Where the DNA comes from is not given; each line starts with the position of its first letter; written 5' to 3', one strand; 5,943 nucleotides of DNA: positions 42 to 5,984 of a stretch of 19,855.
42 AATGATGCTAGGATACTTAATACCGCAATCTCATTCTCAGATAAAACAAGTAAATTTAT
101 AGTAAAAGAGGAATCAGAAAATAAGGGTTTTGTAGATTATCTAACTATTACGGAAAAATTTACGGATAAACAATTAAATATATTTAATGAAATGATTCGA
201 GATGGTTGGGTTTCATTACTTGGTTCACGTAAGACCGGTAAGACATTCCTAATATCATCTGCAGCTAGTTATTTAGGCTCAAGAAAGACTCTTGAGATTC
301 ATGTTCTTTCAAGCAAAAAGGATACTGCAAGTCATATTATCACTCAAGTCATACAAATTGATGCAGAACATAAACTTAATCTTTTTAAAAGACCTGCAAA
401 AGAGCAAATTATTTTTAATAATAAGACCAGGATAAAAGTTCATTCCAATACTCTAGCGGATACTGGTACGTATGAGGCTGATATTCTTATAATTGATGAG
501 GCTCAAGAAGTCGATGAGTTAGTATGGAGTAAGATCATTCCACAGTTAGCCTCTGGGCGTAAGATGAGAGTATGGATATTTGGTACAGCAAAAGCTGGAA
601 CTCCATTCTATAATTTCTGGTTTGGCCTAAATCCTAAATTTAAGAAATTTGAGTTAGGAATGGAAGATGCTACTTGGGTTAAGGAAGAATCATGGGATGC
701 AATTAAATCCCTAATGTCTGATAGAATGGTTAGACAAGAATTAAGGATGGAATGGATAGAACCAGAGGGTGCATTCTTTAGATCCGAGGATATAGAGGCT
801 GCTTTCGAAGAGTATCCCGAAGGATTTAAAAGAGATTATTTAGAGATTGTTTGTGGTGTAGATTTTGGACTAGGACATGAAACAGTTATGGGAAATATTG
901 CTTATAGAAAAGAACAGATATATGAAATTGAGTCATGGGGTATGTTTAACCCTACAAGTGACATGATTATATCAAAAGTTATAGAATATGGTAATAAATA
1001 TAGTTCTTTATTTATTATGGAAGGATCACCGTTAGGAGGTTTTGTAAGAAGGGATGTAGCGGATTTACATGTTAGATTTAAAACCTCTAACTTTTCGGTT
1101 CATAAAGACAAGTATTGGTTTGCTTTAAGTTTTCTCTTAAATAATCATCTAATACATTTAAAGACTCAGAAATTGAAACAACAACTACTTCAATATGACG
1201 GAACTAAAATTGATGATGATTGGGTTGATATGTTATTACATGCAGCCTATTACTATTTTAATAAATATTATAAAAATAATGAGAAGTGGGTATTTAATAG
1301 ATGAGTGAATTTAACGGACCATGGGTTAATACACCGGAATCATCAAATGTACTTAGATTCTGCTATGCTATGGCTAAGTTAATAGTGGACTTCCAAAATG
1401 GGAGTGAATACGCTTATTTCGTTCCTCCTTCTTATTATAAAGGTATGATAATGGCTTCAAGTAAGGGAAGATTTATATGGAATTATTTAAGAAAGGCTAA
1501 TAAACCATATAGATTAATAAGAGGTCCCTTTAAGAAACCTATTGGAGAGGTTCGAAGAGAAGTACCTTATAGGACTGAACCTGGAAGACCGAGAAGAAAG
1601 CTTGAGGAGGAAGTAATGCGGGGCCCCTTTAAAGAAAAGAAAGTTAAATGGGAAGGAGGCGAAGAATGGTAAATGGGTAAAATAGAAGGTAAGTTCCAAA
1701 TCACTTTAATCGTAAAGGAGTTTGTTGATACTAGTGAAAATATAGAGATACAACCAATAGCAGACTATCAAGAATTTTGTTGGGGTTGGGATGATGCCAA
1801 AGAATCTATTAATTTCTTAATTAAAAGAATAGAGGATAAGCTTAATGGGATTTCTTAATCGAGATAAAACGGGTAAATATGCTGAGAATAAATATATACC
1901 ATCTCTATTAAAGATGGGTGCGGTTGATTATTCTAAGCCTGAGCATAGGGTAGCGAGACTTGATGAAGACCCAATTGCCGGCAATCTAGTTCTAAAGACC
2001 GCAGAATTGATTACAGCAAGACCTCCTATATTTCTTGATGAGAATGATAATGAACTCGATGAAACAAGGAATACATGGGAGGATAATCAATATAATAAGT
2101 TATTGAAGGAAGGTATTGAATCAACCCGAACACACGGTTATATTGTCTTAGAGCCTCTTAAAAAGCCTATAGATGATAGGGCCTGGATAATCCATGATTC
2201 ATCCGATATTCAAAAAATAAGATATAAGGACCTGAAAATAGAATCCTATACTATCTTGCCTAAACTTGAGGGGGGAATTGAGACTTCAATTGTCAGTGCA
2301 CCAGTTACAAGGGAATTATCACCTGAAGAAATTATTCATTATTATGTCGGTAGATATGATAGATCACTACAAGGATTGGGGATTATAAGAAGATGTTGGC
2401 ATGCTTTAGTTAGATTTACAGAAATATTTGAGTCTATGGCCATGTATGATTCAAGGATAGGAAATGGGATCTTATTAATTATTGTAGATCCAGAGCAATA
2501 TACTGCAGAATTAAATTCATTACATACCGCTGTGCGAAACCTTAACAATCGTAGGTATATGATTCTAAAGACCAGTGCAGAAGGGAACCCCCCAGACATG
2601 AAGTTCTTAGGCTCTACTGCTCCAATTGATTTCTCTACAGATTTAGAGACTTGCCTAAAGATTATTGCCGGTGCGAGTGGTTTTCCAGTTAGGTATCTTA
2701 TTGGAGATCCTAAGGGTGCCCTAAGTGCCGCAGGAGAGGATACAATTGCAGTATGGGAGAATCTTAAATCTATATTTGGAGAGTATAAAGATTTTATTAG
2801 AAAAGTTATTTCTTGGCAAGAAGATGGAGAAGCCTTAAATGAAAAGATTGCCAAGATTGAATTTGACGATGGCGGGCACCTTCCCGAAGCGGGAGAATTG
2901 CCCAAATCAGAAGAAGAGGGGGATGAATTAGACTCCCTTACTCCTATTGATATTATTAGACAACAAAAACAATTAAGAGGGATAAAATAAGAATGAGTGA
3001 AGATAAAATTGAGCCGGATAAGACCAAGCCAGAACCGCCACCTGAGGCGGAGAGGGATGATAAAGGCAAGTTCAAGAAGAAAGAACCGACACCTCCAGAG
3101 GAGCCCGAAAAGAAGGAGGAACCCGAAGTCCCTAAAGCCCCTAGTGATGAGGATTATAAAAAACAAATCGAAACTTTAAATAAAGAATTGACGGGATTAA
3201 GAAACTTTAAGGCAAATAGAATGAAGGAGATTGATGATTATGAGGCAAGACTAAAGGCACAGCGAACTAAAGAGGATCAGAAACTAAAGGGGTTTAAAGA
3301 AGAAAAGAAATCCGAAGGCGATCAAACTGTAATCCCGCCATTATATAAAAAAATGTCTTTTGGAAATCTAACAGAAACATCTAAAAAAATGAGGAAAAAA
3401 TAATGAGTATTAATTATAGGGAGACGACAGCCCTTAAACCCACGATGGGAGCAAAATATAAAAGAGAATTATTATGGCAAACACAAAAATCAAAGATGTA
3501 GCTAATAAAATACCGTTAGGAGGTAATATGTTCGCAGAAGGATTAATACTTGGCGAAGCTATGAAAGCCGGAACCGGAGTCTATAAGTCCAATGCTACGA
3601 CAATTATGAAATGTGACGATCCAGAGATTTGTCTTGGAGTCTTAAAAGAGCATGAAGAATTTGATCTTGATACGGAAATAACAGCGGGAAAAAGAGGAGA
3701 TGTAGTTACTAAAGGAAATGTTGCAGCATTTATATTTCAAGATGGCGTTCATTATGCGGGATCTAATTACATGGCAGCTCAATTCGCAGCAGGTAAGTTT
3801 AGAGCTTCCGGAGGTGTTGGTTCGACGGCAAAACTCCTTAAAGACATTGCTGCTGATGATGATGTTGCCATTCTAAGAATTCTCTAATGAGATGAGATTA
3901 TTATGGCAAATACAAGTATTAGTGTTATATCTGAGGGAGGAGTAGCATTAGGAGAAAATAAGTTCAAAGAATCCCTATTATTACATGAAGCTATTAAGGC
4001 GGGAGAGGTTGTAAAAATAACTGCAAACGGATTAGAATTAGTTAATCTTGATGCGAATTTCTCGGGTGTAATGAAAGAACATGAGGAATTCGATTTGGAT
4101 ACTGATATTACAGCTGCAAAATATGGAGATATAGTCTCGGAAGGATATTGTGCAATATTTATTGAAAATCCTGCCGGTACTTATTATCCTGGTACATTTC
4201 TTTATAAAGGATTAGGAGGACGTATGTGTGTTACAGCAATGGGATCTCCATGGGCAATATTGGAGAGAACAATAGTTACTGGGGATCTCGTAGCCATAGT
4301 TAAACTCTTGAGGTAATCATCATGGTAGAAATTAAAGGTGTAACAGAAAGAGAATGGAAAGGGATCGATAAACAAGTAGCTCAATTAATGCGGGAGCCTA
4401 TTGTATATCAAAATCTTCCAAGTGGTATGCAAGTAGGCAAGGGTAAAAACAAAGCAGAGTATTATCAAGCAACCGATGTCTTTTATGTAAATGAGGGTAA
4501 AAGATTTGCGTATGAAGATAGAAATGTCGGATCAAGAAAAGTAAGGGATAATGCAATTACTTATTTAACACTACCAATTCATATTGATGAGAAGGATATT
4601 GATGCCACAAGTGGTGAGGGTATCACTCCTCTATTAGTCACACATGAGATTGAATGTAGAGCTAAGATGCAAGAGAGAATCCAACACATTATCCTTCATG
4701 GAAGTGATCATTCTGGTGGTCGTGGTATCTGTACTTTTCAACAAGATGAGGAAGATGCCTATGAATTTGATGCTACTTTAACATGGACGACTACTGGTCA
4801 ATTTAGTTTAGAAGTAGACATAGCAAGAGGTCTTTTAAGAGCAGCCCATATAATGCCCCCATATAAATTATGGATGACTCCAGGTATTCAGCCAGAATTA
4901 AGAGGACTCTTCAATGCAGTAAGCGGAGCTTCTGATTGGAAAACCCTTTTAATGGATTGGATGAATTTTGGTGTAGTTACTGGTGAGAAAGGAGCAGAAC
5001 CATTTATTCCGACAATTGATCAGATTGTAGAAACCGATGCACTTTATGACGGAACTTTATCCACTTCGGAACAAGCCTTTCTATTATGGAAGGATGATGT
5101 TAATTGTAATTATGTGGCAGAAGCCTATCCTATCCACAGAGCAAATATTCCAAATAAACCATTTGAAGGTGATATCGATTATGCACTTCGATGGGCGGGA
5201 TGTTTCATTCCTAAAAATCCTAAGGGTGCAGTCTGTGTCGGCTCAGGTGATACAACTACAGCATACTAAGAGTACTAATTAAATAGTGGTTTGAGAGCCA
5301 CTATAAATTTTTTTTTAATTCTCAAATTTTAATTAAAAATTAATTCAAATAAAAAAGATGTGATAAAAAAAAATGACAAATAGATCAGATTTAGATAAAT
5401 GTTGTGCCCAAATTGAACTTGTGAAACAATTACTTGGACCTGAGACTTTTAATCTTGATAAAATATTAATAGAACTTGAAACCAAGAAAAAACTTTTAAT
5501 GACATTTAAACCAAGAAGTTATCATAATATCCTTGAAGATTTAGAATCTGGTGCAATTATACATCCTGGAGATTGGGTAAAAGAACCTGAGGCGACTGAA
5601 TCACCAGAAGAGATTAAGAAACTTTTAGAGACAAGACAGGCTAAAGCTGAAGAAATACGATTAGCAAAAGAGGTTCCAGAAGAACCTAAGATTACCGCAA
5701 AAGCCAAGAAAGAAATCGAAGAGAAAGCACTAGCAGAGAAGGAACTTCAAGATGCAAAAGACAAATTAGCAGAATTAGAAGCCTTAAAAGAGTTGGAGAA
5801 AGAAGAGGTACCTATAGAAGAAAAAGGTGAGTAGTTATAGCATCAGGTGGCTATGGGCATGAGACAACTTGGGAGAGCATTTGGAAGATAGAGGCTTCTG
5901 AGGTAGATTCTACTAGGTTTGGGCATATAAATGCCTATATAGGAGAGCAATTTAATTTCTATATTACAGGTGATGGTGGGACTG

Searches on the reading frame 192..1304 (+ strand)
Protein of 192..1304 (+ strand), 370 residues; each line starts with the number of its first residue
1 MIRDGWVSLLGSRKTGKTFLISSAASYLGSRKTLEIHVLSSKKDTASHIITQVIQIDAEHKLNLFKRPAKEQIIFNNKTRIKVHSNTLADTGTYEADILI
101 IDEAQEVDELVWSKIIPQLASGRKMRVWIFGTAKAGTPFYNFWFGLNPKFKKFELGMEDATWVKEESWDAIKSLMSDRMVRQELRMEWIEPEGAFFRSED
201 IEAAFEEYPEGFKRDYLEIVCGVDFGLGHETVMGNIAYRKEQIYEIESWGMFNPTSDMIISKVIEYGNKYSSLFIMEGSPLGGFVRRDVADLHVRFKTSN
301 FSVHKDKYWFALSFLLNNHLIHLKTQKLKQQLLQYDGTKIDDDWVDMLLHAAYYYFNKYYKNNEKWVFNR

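Call 7: search_protein_families(library=pfam, proteins=[window:192-1304:+], max_evalue=0.1)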
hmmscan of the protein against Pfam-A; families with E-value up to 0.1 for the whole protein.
window:192-1304:+ (370 aa): 8 families
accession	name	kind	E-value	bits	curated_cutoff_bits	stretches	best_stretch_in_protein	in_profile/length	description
PF13173.12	AAA_14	-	2.5e-05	24.7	27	1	6-133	4-99/129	AAA domain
PF05127.21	NAT10_TcmA_helicase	-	4.2e-05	23.9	22.7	1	9-109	2-103/176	RNA cytidine acetyltransferase NAT10/TcmA, helicase domain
PF13245.12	AAA_19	-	4.7e-05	24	25.1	1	6-131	13-124/134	AAA domain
PF03237.21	Terminase_6N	-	6.4e-05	23.1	22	1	9-202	2-214/215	Terminase large subunit, T4likevirus-type, N-terminal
PF13401.12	AAA_22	-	0.00052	20.8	27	1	7-133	8-124/130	AAA domain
PF13604.12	AAA_30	-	0.0018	18.5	27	1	7-131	21-123/191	AAA domain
PF01637.24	ATPase_2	-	0.0093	16.2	33.2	1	10-108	26-123/225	ATPase domain predominantly from Archaea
PF13191.12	AAA_16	-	0.013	16.5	32.6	0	7-121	27-157/167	AAA ATPase domain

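Call 8: search_protein_families(library=phrogs, proteins=[window:192-1304:+], max_evalue=0.1)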
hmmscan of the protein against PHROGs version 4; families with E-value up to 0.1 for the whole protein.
window:192-1304:+ (370 aa): 4 families
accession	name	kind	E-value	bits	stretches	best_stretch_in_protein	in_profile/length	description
phrog_2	-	head and packaging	9.1e-25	88.5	1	8-366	281-600/807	terminase large subunit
phrog_7579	-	head and packaging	3.3e-05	24.2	1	8-204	21-229/239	terminase large subunit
phrog_675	-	head and packaging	0.0013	18.1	0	71-135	129-193/576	terminase large subunit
phrog_5653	-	head and packaging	0.054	14.2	1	186-266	1-82/199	terminase large subunit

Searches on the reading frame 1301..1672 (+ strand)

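Call 7: search_protein_families(library=pfam, proteins=[window:1301-1672:+], max_evalue=0.1)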
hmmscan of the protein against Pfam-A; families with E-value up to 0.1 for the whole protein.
window:1301-1672:+ (123 aa): 1 family
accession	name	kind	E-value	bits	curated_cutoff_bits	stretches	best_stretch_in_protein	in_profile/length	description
PF13619.11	KTSC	-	5.8e-08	32.8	25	1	13-62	1-53/58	KTSC domain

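Call 8: search_protein_families(library=phrogs, proteins=[window:1301-1672:+], max_evalue=0.1)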
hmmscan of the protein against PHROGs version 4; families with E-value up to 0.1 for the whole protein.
window:1301-1672:+ (123 aa): 2 families
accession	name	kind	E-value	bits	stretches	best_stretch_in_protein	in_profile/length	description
phrog_3292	-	unknown function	2e-07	31.5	1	11-81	112-184/436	-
phrog_8113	-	unknown function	2.2e-07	32.2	1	17-66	24-74/144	-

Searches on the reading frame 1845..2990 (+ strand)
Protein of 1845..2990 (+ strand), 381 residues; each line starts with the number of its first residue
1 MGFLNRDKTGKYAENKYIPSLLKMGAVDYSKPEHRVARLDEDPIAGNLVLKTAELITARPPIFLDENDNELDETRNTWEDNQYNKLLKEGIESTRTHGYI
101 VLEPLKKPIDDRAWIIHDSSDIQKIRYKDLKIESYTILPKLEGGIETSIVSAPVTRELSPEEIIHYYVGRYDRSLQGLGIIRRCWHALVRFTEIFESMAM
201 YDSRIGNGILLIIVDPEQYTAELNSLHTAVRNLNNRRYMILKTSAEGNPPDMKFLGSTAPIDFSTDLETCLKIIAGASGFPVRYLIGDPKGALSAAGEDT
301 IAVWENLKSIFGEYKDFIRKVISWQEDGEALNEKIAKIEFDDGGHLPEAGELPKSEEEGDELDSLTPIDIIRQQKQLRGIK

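Call 7: search_protein_families(library=pfam, proteins=[window:1845-2990:+], max_evalue=0.1)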
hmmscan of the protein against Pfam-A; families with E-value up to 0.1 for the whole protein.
window:1845-2990:+ (381 aa): 1 family
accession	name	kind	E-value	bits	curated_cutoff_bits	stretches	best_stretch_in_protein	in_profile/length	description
PF06381.16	Phage_portal_3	-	0.013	14.6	33.8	0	264-329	254-324/357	Phage portal protein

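Call 8: search_protein_families(library=phrogs, proteins=[window:1845-2990:+], max_evalue=0.1)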
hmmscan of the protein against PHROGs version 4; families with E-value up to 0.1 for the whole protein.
window:1845-2990:+ (381 aa): 2 families
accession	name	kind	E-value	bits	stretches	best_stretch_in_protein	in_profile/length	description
phrog_146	-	head and packaging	0.00016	21.7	0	259-322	301-365/587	portal protein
phrog_14321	-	moron, auxiliary metabolic gene and host takeover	0.0071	17.6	1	104-175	62-136/183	anti-restriction protein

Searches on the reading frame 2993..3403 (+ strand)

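Call 7: search_protein_families(library=pfam, proteins=[window:2993-3403:+], max_evalue=0.1)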
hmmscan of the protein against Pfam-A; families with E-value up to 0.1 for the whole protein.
window:2993-3403:+ (136 aa): 2 families
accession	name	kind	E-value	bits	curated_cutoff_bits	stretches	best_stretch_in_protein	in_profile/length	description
PF18570.6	Nup54_57_C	-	0.003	17.6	25.6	1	53-66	9-22/29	NUP57/Nup54 C-terminal domain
PF07321.17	YscO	-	0.02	15.3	28.8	1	57-107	66-116/149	Type III secretion protein YscO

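Call 8: search_protein_families(library=phrogs, proteins=[window:2993-3403:+], max_evalue=0.1)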
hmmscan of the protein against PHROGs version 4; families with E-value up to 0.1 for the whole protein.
window:2993-3403:+ (136 aa): 1 family
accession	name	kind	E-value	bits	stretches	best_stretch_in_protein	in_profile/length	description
phrog_8952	-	unknown function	0.0013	19.6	1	17-107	43-125/261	-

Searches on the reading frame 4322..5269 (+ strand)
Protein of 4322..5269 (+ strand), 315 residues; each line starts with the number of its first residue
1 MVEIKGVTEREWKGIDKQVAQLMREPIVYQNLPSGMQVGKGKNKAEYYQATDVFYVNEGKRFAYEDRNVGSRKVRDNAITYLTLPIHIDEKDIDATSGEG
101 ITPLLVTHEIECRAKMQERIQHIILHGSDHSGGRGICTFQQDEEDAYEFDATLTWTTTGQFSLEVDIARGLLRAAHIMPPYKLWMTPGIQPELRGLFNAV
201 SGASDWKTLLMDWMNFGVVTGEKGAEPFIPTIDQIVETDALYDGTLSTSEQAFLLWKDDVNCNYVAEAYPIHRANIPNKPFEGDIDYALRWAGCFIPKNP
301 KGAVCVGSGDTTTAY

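Call 7: search_protein_families(library=pfam, proteins=[window:4322-5269:+], max_evalue=0.1)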
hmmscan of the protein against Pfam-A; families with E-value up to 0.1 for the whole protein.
window:4322-5269:+ (315 aa): 1 family
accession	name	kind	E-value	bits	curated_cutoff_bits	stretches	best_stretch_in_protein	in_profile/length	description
PF10096.14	DUF2334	-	0.056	13.5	26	1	115-187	61-124/203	Uncharacterized protein conserved in bacteria (DUF2334)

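Call 8: search_protein_families(library=phrogs, proteins=[window:4322-5269:+], max_evalue=0.1)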
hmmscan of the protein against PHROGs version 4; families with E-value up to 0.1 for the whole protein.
window:4322-5269:+ (315 aa): 0 families

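Call 36: list_cluster_members(proteins=[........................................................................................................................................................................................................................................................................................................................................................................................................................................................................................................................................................, window:4322-5269:+, window:1845-2990:+, window:8577-11336:+, window:18701-18871:+, window:18906-19091:-])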
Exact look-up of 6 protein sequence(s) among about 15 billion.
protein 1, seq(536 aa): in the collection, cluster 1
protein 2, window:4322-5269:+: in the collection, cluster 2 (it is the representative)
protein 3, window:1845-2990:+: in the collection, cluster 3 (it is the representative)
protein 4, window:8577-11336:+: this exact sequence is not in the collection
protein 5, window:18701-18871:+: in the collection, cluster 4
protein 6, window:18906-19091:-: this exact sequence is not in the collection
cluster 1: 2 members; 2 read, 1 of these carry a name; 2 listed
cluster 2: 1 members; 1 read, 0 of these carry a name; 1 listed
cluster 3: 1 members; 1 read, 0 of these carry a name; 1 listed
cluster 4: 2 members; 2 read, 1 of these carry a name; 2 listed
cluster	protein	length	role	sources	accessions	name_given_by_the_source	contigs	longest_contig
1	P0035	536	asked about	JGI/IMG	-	-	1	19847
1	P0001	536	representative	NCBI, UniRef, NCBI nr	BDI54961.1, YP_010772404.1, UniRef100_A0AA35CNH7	MAG: terminase, large subunit [Lokiarchaeia virus VerdaV4] | Terminase, large subunit n=1 Tax=Lokiarchaeia virus VerdaV4 TaxID=3070172 ...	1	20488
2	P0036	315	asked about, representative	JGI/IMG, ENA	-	-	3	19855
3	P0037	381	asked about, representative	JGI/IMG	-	-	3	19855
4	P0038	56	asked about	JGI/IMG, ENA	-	-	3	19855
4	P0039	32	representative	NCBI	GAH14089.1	unnamed protein product, partial [marine sediment metagenome]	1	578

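Call 54: find_encoding_contigs(protein=P0036, flank=1000, max_places=5)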
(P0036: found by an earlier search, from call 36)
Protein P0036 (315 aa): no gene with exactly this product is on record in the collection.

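Call 55: find_encoding_contigs(protein=window:4322-5269:+, flank=1000, max_places=5)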
Protein window:4322-5269:+ (315 aa): no gene with exactly this product is on record in the collection.

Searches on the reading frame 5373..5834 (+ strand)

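Call 10: search_protein_families(library=pfam, proteins=[window:5373-5834:+], max_evalue=0.1)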
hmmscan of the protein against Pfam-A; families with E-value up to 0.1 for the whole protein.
window:5373-5834:+ (153 aa): 1 family
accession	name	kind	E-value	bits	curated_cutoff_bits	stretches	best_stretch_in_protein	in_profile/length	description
PF19726.4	DUF6218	-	0.03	14.4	26.8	0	38-99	77-137/229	Family of unknown function (DUF6218)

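Call 11: search_protein_families(library=phrogs, proteins=[window:5373-5834:+], max_evalue=0.1)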
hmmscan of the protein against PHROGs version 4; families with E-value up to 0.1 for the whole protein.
window:5373-5834:+ (153 aa): 1 family
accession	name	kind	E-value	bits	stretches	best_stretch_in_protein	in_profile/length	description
phrog_10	-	head and packaging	0.062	13.2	1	78-144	262-326/752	major head protein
